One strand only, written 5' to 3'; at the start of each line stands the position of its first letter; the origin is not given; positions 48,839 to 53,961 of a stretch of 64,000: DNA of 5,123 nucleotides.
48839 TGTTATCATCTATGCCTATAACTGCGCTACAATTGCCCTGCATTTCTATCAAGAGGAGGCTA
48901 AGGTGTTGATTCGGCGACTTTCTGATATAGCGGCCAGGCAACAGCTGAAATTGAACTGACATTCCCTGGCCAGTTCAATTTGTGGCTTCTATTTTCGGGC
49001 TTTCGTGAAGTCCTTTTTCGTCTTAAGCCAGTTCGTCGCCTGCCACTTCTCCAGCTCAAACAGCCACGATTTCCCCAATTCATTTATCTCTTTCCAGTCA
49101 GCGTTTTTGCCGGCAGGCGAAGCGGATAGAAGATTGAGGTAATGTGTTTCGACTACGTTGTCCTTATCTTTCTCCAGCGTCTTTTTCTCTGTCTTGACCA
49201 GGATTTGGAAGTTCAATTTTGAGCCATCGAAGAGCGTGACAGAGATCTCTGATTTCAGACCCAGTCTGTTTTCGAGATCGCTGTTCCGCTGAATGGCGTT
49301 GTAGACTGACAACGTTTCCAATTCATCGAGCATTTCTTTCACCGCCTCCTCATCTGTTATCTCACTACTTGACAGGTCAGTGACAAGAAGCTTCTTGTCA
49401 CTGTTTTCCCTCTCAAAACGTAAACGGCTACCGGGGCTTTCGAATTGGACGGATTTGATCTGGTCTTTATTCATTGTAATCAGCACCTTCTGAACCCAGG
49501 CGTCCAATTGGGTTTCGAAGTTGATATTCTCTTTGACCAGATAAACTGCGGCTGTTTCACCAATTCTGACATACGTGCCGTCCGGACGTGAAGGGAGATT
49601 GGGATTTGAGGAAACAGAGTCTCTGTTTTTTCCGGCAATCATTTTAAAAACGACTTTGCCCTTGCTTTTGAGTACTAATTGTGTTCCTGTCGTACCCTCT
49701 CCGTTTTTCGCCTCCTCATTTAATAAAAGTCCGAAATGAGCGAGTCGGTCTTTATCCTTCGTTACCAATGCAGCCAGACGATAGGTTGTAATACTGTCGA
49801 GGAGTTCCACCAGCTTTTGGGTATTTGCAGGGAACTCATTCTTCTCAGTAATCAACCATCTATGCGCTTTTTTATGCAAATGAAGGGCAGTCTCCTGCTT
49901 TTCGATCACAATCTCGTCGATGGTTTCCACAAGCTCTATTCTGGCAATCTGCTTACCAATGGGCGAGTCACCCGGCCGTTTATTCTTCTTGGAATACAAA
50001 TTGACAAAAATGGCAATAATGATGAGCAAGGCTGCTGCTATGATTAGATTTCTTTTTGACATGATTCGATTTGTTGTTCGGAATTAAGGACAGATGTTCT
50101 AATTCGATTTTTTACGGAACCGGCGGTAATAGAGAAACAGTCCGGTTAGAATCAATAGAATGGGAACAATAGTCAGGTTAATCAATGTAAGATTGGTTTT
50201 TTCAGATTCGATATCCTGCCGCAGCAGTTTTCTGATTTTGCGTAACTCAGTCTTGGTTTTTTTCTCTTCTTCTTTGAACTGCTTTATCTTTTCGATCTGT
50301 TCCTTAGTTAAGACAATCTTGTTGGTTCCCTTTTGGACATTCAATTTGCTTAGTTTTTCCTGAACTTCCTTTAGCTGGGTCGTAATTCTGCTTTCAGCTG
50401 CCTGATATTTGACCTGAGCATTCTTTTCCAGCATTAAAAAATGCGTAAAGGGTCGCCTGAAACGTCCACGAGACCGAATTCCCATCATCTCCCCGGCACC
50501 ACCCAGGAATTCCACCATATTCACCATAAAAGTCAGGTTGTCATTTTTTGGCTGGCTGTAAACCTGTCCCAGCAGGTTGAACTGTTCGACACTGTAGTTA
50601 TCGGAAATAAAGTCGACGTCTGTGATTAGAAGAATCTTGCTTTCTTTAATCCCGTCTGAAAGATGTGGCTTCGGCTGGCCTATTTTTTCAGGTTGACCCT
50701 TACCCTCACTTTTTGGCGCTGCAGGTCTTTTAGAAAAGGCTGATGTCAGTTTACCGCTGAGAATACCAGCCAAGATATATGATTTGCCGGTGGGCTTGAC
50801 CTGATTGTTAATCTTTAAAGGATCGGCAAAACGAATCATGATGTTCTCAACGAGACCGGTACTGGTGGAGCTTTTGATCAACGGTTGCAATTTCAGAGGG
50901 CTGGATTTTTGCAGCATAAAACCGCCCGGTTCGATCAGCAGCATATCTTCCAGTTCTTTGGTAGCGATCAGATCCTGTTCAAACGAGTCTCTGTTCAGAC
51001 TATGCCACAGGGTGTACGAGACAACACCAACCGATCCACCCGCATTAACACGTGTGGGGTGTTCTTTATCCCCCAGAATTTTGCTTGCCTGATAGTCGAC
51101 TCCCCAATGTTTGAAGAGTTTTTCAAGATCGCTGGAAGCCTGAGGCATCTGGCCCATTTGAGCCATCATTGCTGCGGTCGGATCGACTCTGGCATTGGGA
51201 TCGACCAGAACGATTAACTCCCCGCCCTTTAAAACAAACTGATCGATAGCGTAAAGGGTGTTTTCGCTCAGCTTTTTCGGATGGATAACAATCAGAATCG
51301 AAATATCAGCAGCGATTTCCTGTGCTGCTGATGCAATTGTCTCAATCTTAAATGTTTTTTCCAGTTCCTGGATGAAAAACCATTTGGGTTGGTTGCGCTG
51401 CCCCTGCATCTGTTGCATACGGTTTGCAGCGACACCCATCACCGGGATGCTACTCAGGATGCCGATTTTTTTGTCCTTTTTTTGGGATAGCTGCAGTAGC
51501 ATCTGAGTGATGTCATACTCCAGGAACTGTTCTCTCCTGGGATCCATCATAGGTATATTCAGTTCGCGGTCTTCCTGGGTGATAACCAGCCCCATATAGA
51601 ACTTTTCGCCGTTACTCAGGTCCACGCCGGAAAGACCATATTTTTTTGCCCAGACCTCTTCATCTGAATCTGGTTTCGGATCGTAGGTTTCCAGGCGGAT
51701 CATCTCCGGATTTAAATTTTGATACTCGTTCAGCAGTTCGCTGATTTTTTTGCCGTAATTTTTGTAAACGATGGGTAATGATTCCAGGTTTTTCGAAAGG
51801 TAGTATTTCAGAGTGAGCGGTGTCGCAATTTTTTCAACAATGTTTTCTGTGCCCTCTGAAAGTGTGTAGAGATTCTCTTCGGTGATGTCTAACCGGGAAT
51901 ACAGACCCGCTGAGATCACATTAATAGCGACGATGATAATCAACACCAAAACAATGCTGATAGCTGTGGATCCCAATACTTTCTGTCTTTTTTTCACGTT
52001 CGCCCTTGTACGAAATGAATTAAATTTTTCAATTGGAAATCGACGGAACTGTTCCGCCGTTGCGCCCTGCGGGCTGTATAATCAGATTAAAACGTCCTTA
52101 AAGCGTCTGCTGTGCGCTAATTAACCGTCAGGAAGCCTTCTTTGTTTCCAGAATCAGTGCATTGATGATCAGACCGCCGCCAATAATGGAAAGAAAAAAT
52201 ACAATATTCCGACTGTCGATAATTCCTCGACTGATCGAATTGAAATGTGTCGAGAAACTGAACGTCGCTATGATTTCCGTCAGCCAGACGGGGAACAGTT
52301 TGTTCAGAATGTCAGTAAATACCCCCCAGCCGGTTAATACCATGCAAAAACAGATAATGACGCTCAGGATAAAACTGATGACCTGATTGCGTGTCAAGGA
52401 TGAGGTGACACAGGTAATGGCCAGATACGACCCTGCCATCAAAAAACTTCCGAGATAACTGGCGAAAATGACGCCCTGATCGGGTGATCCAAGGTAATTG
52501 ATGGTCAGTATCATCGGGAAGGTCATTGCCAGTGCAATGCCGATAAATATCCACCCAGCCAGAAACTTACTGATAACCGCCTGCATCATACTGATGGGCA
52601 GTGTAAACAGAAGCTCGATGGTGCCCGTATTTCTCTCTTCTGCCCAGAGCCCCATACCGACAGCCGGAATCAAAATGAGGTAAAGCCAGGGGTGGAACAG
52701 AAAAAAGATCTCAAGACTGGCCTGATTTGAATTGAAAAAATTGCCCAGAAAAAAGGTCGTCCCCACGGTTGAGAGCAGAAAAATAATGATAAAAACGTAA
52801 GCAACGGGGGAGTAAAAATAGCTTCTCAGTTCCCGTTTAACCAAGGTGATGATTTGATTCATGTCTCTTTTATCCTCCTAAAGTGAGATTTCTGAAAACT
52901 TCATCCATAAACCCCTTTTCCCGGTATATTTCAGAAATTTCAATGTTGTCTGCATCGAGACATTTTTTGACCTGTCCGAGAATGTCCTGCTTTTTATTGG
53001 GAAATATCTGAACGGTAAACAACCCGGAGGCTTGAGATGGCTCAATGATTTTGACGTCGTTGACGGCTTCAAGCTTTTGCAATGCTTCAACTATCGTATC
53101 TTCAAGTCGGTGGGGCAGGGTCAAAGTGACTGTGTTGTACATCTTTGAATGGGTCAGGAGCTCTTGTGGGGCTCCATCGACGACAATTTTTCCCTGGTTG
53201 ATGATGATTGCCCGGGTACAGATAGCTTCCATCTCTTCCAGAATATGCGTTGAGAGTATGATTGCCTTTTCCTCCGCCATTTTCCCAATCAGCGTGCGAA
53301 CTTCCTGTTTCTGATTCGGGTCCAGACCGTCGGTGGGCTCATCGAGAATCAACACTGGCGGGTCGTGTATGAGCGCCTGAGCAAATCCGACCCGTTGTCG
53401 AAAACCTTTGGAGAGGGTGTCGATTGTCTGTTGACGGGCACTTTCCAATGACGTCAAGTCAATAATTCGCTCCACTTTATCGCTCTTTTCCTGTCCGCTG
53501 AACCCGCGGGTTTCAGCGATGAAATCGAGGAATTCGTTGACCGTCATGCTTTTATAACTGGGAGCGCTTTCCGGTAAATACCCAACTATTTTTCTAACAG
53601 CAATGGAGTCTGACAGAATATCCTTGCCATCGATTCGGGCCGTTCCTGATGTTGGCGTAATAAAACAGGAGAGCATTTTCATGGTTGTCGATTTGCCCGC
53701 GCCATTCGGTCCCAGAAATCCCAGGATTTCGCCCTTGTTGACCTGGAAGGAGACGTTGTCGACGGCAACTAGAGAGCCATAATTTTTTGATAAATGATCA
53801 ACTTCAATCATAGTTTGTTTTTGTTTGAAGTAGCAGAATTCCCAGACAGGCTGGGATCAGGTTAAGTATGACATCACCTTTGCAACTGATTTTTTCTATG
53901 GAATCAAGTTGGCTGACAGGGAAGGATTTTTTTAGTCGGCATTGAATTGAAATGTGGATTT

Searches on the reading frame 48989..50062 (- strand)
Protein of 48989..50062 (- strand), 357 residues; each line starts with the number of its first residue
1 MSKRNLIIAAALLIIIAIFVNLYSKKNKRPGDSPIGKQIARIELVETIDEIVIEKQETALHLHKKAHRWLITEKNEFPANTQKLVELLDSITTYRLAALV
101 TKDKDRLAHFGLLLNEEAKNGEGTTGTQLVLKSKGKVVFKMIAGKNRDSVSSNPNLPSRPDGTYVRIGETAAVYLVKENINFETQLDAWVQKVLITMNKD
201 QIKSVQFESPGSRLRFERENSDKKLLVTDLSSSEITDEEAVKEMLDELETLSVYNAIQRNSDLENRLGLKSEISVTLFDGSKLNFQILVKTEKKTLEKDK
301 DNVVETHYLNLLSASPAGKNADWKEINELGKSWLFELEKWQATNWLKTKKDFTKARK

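Call 22: search_protein_families(library=ncbifam, proteins=[window:48989-50062:-], max_evalue=0.00001)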
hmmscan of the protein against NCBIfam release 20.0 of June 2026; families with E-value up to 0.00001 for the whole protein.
window:48989-50062:- (357 aa): 0 families

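Call 55: search_protein_families(library=pfam, proteins=[window:48989-50062:-], max_evalue=0.00001)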
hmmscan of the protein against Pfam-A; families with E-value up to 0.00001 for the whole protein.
window:48989-50062:- (357 aa): 1 family
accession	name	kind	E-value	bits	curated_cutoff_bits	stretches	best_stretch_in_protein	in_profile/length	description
PF14238.11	DUF4340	-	1.7e-17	64.6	25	1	69-270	1-181/183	Domain of unknown function (DUF4340)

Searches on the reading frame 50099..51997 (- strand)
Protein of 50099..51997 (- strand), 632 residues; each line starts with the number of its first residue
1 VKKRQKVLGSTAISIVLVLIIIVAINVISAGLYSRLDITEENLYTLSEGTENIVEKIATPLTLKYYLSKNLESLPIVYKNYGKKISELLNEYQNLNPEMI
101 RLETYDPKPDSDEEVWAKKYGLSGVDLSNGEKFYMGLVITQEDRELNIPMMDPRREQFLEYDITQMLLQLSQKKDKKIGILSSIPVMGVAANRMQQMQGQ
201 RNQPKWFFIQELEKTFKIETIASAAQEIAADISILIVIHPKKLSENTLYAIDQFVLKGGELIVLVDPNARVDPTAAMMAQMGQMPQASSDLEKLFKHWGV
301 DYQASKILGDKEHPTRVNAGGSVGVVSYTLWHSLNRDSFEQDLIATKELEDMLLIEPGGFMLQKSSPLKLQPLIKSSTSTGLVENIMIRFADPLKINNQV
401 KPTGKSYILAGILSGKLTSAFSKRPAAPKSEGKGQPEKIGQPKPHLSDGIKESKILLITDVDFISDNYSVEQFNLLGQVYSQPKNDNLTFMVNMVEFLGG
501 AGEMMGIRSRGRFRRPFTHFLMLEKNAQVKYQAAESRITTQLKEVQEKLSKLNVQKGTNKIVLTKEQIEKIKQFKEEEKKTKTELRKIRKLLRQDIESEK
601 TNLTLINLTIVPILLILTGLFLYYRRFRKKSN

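Call 22: search_protein_families(library=ncbifam, proteins=[window:50099-51997:-], max_evalue=0.00001)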
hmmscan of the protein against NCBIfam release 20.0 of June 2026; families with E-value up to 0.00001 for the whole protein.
window:50099-51997:- (632 aa): 1 family
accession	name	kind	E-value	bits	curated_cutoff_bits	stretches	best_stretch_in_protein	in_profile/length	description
TIGR03521.1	GldG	equivalog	9.8e-37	126.8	389.85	2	157-510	165-505/552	gliding motility-associated ABC transporter substrate-binding protein GldG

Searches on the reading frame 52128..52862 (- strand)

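Call 55: search_protein_families(library=pfam, proteins=[window:52128-52862:-], max_evalue=0.00001)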
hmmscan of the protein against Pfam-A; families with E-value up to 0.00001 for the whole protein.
window:52128-52862:- (244 aa): 3 families
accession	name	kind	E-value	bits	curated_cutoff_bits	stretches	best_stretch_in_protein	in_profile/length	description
PF12679.13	ABC2_membrane_2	-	5.6e-09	36.1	27.2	1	9-177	5-198/283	ABC-2 family transporter protein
PF12698.13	ABC2_membrane_3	-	7.8e-07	28.9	31.6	1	43-214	154-322/347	ABC-2 family transporter protein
PF12730.13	ABC2_membrane_4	-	4.6e-06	27.2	27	1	20-173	23-178/179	ABC-2 family transporter protein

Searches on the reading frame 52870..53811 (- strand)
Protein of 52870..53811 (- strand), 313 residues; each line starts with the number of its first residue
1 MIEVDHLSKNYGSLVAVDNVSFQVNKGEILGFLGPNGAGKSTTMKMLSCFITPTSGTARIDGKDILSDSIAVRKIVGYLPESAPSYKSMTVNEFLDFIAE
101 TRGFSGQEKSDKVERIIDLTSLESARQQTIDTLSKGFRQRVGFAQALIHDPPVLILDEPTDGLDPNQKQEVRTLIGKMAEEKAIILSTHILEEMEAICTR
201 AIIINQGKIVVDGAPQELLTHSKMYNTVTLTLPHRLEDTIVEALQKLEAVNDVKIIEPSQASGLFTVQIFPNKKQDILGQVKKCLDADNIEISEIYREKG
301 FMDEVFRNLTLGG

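Call 55: search_protein_families(library=pfam, proteins=[window:52870-53811:-], max_evalue=0.00001)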
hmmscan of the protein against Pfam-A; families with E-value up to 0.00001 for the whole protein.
window:52870-53811:- (313 aa): 2 families
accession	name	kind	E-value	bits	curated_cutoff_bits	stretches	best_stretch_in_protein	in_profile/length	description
PF00005.33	ABC_tran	-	9.8e-33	114.1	25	1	18-160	2-136/137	ABC transporter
PF13304.12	AAA_21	-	1.9e-12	48.3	27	1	111-194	212-303/304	AAA domain, putative AbiEii toxin, Type IV TA system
